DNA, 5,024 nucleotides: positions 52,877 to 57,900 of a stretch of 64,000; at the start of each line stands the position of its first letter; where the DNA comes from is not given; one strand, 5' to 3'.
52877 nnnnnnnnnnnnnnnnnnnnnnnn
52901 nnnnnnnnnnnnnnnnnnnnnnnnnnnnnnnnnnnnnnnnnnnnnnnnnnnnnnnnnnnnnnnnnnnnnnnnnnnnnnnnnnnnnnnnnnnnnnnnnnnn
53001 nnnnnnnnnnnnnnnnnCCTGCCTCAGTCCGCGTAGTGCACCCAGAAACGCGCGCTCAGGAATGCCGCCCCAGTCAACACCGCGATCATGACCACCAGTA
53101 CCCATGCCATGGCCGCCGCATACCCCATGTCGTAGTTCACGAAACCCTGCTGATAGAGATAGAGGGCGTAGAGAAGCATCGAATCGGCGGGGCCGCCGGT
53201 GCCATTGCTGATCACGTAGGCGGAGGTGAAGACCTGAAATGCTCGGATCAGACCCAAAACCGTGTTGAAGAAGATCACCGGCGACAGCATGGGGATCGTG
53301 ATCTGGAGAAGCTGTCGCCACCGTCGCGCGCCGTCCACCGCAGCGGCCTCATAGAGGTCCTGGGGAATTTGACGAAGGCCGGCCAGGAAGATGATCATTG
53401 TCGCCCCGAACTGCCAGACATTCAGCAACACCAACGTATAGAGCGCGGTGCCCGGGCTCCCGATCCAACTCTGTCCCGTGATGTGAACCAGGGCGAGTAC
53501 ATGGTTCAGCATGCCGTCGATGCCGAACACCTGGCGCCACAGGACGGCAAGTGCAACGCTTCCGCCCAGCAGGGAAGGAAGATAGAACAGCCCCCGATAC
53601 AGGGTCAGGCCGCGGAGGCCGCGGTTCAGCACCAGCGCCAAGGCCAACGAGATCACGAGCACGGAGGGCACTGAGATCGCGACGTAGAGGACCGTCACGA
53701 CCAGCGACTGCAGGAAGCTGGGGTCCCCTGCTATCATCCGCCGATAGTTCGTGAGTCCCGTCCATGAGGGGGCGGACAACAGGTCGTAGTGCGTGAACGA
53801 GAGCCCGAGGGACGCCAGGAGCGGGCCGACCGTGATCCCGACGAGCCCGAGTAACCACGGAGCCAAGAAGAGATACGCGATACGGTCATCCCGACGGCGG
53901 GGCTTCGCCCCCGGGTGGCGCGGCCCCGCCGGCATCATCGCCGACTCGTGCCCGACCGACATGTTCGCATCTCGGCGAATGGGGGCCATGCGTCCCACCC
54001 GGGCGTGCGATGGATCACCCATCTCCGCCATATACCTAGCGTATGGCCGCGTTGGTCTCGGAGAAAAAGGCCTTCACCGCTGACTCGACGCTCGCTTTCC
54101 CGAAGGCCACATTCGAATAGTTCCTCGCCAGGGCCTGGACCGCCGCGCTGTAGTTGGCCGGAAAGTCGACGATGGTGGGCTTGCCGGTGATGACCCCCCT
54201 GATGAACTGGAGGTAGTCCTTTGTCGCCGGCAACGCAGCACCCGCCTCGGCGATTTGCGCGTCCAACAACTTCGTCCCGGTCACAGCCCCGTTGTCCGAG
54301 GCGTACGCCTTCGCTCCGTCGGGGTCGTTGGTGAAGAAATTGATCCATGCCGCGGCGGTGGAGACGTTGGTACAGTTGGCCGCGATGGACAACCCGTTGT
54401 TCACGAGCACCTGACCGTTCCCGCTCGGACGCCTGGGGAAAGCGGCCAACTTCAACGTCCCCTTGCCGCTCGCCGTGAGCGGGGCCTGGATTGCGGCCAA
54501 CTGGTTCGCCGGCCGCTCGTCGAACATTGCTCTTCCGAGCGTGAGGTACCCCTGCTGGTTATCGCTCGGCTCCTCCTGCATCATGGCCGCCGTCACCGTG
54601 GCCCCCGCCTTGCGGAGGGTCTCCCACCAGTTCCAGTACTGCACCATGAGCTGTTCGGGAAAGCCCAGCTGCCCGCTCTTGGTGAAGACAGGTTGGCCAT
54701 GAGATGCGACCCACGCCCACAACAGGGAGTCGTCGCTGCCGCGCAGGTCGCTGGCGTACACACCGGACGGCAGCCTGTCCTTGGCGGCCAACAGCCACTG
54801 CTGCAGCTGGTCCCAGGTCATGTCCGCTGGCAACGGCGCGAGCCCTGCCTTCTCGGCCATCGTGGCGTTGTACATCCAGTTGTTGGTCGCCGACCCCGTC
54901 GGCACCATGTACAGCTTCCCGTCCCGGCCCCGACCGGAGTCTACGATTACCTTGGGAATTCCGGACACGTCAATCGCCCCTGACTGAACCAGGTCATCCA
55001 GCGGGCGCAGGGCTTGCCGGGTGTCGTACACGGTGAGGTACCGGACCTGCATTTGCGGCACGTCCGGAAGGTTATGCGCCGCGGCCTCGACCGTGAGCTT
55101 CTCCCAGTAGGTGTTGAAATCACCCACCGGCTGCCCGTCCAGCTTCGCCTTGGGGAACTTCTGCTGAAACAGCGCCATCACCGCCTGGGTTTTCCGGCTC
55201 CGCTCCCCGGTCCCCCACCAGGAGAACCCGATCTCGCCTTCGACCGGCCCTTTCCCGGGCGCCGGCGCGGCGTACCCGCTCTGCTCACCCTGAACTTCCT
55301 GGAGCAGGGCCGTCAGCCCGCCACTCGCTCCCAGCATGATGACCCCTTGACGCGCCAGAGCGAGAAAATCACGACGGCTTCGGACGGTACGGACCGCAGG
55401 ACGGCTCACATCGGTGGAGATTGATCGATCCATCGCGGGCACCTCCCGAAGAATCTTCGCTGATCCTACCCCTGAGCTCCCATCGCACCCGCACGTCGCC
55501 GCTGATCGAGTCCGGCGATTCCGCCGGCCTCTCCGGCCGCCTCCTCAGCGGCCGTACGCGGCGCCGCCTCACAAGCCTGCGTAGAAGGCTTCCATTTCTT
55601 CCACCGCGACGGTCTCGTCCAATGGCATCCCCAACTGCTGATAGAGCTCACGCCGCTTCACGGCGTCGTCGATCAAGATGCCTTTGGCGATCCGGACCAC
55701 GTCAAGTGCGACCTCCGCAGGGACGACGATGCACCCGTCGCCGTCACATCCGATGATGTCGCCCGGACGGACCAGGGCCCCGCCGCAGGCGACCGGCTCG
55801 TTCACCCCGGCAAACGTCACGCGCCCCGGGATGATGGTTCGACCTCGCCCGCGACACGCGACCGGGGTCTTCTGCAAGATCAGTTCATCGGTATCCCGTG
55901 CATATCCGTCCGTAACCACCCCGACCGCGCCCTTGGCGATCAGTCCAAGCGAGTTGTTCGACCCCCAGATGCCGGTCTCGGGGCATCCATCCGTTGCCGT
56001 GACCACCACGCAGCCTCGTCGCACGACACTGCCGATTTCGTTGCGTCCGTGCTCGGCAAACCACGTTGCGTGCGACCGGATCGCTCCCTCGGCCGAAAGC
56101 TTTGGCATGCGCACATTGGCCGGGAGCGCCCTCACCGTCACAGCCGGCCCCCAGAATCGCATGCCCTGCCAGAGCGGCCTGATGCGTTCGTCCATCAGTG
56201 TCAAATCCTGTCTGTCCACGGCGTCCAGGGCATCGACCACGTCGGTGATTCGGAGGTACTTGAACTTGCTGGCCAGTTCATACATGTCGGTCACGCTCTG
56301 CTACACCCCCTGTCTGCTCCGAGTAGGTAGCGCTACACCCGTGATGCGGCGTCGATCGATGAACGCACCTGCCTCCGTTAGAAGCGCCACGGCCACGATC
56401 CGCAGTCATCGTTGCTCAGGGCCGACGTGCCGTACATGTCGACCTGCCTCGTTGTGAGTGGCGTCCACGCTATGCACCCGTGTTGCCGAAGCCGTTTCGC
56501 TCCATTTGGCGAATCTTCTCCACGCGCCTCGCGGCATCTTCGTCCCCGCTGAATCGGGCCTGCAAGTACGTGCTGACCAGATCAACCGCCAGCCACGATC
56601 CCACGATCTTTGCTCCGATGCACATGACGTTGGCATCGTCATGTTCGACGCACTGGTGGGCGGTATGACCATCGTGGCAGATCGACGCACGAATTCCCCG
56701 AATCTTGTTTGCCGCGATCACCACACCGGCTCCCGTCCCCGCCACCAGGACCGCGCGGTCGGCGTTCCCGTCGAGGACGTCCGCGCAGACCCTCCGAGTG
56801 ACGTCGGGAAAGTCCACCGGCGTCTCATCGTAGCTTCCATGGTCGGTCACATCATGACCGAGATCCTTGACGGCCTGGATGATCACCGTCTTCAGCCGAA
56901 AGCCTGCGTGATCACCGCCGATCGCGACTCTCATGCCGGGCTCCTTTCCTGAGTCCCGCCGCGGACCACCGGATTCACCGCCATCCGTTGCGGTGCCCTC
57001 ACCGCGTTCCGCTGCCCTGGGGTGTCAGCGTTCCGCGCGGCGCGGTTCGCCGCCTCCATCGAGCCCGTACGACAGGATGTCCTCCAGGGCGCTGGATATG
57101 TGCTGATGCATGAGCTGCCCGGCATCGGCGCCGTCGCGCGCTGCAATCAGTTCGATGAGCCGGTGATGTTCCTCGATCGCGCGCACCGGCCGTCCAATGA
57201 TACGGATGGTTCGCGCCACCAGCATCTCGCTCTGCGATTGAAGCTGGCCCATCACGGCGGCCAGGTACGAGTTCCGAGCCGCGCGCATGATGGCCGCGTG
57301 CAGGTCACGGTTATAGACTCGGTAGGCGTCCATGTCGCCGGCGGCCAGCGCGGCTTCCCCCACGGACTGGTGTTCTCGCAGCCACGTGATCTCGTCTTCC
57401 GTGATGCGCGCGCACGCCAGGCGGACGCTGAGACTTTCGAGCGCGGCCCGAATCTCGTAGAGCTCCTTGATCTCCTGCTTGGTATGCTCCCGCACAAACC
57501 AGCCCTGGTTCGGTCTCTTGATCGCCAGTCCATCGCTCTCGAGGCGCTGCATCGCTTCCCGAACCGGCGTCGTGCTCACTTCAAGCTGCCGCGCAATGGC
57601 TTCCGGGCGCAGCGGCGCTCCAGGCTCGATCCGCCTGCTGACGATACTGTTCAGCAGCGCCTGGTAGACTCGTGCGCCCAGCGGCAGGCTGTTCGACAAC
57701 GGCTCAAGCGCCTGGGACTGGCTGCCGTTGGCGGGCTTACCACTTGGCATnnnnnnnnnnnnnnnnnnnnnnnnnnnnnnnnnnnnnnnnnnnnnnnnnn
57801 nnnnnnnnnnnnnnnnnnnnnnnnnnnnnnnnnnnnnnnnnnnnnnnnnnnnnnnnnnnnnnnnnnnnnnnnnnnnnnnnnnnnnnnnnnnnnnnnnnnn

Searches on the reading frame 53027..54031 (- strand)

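Call 58: search_protein_families(library=pfam, proteins=[window:53027-54031:-], max_evalue=0.0001)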
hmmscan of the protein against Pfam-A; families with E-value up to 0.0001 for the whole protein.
window:53027-54031:- (335 aa): 1 family
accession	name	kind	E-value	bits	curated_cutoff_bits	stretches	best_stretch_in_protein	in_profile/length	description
PF00528.27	BPD_transp_1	-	6.8e-16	59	26.4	1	103-321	12-173/184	Binding-protein-dependent transport system inner membrane component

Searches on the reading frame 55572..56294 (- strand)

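Call 58: search_protein_families(library=pfam, proteins=[window:55572-56294:-], max_evalue=0.0001)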
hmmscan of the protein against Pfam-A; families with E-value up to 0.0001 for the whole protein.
window:55572-56294:- (241 aa): 1 family
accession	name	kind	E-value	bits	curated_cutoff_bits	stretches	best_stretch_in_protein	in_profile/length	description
PF03737.21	RraA-like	-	5.5e-25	88.8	24.5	1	17-190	2-152/152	Aldolase/RraA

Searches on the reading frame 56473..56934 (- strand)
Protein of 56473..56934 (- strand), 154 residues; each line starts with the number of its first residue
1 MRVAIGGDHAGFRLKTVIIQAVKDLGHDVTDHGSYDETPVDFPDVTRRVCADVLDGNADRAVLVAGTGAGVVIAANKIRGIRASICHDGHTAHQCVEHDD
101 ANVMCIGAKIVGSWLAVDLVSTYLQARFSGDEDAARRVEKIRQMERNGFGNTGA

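Call 58: search_protein_families(library=pfam, proteins=[window:56473-56934:-], max_evalue=0.0001)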
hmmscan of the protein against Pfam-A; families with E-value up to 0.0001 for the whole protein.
window:56473-56934:- (154 aa): 1 family
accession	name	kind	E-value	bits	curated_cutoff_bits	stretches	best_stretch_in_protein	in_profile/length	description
PF02502.23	LacAB_rpiB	-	5.3e-46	156.5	24.7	1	3-141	1-138/138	Ribose/Galactose Isomerase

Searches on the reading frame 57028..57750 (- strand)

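Call 58: search_protein_families(library=pfam, proteins=[window:57028-57750:-], max_evalue=0.0001)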
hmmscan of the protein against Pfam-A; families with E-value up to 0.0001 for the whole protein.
window:57028-57750:- (241 aa): 2 families
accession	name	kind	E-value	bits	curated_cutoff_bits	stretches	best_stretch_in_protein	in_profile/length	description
PF07729.17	FCD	-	7.5e-28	97.9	24.3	1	96-219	1-124/125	FCD domain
PF00392.27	GntR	-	2e-17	63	27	1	26-86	3-64/64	Bacterial regulatory proteins, gntR family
